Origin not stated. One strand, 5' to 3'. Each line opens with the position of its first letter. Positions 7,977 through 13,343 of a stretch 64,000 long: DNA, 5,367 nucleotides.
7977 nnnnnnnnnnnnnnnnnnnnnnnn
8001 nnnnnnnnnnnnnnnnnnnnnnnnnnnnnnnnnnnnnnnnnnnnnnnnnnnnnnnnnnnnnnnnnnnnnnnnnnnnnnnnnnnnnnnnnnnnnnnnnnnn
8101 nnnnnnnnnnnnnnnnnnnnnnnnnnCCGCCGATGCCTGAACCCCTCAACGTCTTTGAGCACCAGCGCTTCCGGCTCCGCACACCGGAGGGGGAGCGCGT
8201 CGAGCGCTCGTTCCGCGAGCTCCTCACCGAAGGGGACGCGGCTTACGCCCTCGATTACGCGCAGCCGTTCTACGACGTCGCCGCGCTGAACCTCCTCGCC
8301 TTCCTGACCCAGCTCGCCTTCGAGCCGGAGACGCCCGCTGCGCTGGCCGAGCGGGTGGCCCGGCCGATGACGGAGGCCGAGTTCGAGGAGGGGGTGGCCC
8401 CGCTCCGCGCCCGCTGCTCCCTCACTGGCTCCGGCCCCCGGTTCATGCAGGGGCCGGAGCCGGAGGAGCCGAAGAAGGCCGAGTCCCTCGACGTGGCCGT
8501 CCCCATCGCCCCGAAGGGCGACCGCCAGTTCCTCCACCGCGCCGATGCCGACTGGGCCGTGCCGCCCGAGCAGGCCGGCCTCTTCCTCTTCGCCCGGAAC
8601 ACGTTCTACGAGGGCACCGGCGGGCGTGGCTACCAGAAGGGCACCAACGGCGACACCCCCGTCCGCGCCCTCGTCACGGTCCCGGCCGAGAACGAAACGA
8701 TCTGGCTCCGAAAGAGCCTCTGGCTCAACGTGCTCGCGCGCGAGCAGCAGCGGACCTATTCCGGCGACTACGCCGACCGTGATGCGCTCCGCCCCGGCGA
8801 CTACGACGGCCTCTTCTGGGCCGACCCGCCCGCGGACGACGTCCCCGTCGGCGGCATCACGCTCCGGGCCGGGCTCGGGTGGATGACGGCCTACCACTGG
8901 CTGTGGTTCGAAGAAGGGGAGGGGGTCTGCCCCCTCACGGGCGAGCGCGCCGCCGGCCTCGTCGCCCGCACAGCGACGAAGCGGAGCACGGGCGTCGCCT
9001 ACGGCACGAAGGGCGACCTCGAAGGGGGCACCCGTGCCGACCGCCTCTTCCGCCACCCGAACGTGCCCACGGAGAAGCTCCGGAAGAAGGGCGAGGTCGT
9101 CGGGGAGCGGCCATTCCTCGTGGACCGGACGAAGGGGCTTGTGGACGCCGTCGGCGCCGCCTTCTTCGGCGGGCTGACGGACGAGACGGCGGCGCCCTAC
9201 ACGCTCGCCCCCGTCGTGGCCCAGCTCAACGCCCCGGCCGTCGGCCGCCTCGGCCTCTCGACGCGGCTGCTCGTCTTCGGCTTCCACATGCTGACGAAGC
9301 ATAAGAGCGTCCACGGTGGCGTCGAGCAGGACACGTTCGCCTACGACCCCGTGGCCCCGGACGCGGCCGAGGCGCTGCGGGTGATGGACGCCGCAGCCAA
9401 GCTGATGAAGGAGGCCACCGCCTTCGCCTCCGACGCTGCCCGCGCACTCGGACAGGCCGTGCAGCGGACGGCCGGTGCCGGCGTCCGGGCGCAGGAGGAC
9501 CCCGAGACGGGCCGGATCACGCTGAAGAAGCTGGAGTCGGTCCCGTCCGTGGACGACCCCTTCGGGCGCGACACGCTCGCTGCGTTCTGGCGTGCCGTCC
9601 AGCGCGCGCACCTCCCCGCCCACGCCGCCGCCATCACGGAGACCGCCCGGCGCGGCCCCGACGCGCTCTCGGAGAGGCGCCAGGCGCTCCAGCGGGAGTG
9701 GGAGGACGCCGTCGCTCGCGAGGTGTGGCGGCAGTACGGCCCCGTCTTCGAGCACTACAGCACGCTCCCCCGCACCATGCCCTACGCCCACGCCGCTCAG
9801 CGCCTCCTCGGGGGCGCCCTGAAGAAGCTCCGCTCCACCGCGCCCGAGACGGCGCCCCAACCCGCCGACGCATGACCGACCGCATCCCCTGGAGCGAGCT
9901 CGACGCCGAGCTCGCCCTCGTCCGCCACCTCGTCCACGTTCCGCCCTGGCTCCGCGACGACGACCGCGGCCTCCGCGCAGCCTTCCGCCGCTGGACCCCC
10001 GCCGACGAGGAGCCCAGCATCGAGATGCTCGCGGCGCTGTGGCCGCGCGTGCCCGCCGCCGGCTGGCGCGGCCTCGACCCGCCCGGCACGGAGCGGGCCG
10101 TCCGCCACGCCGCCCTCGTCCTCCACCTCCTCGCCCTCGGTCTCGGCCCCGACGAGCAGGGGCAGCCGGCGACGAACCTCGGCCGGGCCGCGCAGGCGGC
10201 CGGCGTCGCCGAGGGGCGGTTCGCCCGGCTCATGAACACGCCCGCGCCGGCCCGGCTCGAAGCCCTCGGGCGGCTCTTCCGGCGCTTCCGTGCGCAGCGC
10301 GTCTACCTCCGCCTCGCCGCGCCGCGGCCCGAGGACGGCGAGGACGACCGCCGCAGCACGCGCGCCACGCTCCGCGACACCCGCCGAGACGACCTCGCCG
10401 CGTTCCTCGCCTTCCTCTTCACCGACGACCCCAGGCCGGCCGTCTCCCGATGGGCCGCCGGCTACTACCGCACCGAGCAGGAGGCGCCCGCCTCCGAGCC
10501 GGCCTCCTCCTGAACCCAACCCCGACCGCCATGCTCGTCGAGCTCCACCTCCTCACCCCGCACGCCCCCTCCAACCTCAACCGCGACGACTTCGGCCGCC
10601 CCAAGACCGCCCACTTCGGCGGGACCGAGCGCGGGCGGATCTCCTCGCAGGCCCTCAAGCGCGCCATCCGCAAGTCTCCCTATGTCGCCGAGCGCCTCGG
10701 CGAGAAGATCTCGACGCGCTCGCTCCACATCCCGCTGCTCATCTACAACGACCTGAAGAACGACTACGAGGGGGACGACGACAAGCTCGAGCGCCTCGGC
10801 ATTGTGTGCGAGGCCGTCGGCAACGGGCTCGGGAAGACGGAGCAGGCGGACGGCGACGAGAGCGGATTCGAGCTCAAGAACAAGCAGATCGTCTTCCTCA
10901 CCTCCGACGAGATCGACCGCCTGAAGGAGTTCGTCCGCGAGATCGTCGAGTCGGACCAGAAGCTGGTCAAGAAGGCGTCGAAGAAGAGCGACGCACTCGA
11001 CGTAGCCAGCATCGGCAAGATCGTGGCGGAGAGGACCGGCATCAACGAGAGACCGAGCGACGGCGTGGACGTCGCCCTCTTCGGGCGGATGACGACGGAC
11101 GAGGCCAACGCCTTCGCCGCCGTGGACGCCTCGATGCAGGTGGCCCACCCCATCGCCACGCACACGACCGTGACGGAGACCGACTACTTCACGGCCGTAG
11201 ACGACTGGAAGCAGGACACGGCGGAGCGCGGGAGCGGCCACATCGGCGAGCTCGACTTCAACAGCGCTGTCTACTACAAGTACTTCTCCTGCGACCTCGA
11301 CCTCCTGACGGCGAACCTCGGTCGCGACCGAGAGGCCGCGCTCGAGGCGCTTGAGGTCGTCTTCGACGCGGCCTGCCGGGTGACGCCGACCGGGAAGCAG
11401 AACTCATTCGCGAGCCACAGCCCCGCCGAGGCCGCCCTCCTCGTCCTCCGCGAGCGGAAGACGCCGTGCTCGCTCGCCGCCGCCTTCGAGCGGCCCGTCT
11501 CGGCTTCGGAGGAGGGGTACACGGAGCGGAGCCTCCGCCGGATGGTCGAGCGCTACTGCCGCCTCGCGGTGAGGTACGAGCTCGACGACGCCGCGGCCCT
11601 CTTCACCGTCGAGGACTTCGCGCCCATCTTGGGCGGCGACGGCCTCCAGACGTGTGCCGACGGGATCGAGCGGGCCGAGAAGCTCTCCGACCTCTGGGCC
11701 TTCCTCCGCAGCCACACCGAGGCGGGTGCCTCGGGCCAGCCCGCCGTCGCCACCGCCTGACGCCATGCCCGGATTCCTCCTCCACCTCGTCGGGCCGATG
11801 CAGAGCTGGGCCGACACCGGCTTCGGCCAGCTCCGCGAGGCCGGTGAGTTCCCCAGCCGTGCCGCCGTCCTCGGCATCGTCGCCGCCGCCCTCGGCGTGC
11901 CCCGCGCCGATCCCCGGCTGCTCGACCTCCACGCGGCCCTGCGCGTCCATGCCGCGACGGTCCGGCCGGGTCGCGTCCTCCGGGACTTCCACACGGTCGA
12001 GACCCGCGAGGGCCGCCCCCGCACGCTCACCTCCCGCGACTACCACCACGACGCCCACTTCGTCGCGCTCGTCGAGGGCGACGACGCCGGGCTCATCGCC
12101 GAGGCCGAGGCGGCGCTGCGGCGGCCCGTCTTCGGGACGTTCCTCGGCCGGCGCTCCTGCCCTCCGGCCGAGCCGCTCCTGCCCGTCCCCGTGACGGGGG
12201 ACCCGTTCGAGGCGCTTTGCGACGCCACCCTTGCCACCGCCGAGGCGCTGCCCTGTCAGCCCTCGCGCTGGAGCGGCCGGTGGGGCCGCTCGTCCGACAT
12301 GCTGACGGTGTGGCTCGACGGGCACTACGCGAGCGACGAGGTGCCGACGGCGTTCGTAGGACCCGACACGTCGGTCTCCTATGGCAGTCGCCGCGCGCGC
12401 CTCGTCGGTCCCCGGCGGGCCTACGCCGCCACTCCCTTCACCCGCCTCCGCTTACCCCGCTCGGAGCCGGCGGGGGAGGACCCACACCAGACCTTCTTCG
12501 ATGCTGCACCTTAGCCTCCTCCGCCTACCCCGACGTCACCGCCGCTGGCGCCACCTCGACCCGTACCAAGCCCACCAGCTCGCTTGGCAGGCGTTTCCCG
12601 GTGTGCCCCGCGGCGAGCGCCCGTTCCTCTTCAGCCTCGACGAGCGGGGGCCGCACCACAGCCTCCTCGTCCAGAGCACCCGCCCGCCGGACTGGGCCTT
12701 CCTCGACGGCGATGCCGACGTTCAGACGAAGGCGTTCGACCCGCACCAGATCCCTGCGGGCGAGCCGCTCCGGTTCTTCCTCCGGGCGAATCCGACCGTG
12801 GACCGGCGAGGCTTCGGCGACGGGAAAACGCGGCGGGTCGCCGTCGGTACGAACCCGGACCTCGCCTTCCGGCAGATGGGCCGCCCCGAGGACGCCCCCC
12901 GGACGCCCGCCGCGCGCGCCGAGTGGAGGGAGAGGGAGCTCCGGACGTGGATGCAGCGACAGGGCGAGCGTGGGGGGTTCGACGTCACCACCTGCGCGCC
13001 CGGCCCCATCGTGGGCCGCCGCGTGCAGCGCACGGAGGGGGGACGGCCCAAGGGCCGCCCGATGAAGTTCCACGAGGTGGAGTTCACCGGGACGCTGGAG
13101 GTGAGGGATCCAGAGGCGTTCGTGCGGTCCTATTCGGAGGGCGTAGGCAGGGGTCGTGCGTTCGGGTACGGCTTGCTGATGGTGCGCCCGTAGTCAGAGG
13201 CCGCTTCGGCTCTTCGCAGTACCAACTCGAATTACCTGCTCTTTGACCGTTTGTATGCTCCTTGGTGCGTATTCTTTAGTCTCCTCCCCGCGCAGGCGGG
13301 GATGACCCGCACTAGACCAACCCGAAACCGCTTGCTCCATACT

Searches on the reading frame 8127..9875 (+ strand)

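Call 65: search_protein_families(library=pfam, proteins=[window:8127-9875:+], max_evalue=0.00001)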
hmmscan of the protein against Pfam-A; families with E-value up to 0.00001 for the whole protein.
window:8127-9875:+ (582 aa): 1 family
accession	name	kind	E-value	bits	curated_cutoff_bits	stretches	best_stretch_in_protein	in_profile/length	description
PF09481.15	CRISPR_Cse1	-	8e-23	81.8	24.7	1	19-535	12-449/450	CRISPR-associated protein Cse1 (CRISPR_cse1)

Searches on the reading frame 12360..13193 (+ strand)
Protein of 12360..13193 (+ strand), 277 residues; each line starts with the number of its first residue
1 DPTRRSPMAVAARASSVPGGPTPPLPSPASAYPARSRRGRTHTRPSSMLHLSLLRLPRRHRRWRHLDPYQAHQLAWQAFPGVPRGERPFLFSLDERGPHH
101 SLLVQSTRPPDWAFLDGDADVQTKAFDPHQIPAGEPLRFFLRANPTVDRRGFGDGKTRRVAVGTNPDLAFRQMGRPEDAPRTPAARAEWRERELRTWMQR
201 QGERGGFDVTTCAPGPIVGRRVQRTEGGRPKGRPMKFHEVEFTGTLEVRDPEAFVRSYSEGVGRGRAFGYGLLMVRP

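Call 7: search_protein_families(library=pfam, proteins=[window:12360-13193:+], max_evalue=0.01)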
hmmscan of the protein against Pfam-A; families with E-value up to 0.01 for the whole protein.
window:12360-13193:+ (277 aa): 1 family
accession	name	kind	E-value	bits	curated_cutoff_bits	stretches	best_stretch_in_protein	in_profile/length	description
PF08798.16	CRISPR_assoc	-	4.4e-44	151.8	25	1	49-277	1-223/223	CRISPR associated protein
